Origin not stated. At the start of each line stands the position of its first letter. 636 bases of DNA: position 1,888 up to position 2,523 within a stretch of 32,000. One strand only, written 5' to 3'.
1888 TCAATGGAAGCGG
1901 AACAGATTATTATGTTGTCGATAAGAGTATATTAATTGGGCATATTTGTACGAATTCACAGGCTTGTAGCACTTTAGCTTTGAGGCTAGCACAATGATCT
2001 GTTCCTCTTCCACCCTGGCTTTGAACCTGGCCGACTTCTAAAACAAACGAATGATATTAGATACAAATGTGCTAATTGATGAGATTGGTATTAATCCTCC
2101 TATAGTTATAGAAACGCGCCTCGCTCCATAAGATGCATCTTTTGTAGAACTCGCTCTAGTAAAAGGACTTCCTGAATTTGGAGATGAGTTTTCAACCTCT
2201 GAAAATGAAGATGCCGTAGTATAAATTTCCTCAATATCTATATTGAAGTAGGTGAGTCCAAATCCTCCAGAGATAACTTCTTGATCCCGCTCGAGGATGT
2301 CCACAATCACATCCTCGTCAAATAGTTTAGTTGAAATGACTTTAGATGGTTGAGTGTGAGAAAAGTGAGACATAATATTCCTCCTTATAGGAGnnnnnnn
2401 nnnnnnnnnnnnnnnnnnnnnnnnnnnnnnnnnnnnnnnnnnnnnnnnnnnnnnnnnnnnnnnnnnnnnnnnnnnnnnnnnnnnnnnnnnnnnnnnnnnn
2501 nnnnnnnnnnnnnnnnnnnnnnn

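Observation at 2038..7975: Six-precursor double-glycine peptide export locus with acidic, Cys-free cores and no tailoring or immunity genes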

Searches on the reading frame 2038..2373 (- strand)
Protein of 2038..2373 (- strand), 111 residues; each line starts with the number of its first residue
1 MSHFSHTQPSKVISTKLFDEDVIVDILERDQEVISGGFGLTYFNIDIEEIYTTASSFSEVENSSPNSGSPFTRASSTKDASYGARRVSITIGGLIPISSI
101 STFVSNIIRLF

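Call 4: search_protein_families(library=pfam, proteins=[window:2038-2373:-], max_evalue=1)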
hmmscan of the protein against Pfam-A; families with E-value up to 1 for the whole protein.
window:2038-2373:- (111 aa): 0 families

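Call 5: search_protein_families(library=ncbifam, proteins=[window:2038-2373:-], max_evalue=1)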
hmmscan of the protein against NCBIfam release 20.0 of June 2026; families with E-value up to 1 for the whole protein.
window:2038-2373:- (111 aa): 0 families

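Call 57: find_homologous_proteins(query=A3, max_evalue=0.1)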
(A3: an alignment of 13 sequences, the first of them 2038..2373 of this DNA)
Query A3 (13 sequences) (111 aa, profile of the alignment): 43 proteins with E <= 0.1 among 591 candidates.
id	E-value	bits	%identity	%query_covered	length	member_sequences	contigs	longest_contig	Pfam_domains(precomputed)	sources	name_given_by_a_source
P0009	2.6e-31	126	32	62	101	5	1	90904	PF28158.1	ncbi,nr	ncbi:MAG: hypothetical protein IGS23_19115 [Rivularia sp. T60_A2020_040]|nr:hypothetical protein [Ri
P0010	3.2e-31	125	33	36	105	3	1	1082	PF28158.1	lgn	-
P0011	3.6e-30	122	32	29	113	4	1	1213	PF28158.1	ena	-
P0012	7.3e-30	121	35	36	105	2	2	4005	PF28158.1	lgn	-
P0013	7.4e-30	121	32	29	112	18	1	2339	PF28158.1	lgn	-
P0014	7.9e-30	121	26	84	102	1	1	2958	PF28158.1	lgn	-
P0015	8.6e-29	118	34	29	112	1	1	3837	PF28158.1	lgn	-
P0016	9.0e-29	117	25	49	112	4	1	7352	PF28158.1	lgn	-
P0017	1.3e-28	117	32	29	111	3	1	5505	PF28158.1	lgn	-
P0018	1.6e-28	117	30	18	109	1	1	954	PF28158.1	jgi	-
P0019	4.4e-28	115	-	-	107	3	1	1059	PF28158.1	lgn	-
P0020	1.0e-27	114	30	36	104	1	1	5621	PF28158.1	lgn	-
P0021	1.2e-27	114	26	66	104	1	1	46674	PF28158.1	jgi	-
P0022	2.0e-27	113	25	56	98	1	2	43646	-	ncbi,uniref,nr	ncbi:hypothetical protein IQ230_19005 [Gloeocapsopsis crepidinum LEGE 06123]|uniref:Uncharacterized 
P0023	1.4e-26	110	21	79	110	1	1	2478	PF28158.1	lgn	-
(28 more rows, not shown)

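Call 67: predict_structure(alignment_id=A4)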
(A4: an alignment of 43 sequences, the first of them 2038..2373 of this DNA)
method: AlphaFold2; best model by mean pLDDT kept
length: 111 residues; sequences in the alignment: 43
mean_pLDDT: 68.8   pTM: 0.44
mean pLDDT of the five models: 68.8, 68.7, 68.5, 66.5, 64.9
residues with pLDDT >= 90: 0; 70-90: 69; 50-70: 17; < 50: 25
segments of 3 or more residues with pLDDT < 50: 1-24
pLDDT, mean of each block of 10 residues (from residue 1): 37 37 53 84 87 79 64 80 85 75 76 67
secondary structure, 60 per line:
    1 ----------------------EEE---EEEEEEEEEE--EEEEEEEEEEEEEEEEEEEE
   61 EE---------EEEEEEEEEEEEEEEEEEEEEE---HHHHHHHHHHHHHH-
elements in order: E23-25 E29-38 E41-62 E72-93 H97-110

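Call 71: fold_search(model_id=the predicted structure, library=pdb)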
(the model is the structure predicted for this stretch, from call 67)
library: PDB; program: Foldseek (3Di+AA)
matches with E <= 10: 587; with E <= 0.001: 0
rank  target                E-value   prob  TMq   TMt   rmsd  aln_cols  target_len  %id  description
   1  5kov_B                2.5e-02  0.18  0.14  0.09  22.2        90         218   14  Crystal structure of the human astrovirus 2 capsid protein spike in complex with a single chain variable fragment of a (released 2016-11-09)
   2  5kov_S                4.2e-02  0.30  0.20  0.12  22.3        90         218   16  Crystal structure of the human astrovirus 2 capsid protein spike in complex with a single chain variable fragment of a (released 2016-11-09)
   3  5kou_C                5.9e-02  0.25  0.11  0.08  22.4        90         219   13  Crystal structure of the human astrovirus 2 capsid protein spike domain at 1.87-A resolution (released 2016-11-09)
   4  5w1n_A                6.3e-02  0.15  0.20  0.11  22.7        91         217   12  Crystal structure of the human astrovirus 2 Oxford serotype capsid protein spike at 1.35-A resolution (released 2017-11-08)
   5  7nyc_C                7.2e-02  0.75  0.33  0.06   5.2        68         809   19  cryoEM structure of 3C9-sMAC (released 2021-10-06)
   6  9nav_A                9.4e-02  0.20  0.21  0.06  22.0        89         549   12  CryoEM structure of human astrovirus 1 spike in complex with human neonatal Fc receptor (released 2026-02-18)
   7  7ds4_B                1.0e-01  0.35  0.24  0.13  17.9       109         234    7  Crystal structure of actin capping protein in complex with twinflin-1 C-terminus tail F323K mutant (released 2021-03-03)
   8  5w1n_D                1.0e-01  0.14  0.14  0.11  22.3        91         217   12  Crystal structure of the human astrovirus 2 Oxford serotype capsid protein spike at 1.35-A resolution (released 2017-11-08)
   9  5kou_D                1.1e-01  0.21  0.20  0.08  22.5        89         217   13  Crystal structure of the human astrovirus 2 capsid protein spike domain at 1.87-A resolution (released 2016-11-09)
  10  3aaa_B                1.1e-01  0.12  0.16  0.08  25.2       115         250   10  Crystal Structure of Actin capping protein in complex with V-1 (released 2010-08-04)
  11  6yfj_AA               1.2e-01  0.11  0.13  0.13  19.9        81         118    7  Virus-like particle of bacteriophage ESE001 (released 2020-09-02)
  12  7skp_B                1.3e-01  0.23  0.20  0.28  23.9        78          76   12  De novo synthetic protein DIG14 (tetragonal space group) (released 2022-10-12)
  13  9do7_M                1.3e-01  0.20  0.22  0.07   9.3        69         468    9  Membrane-spanning OlyA/PlyB pore complex (released 2025-09-24)
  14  6yfe_AA               1.3e-01  0.13  0.19  0.16  18.5        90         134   11  Virus-like particle of Beihai levi-like virus 19 (released 2020-09-02)
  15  5kou_A                1.4e-01  0.47  0.24  0.13  22.5        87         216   13  Crystal structure of the human astrovirus 2 capsid protein spike domain at 1.87-A resolution (released 2016-11-09)
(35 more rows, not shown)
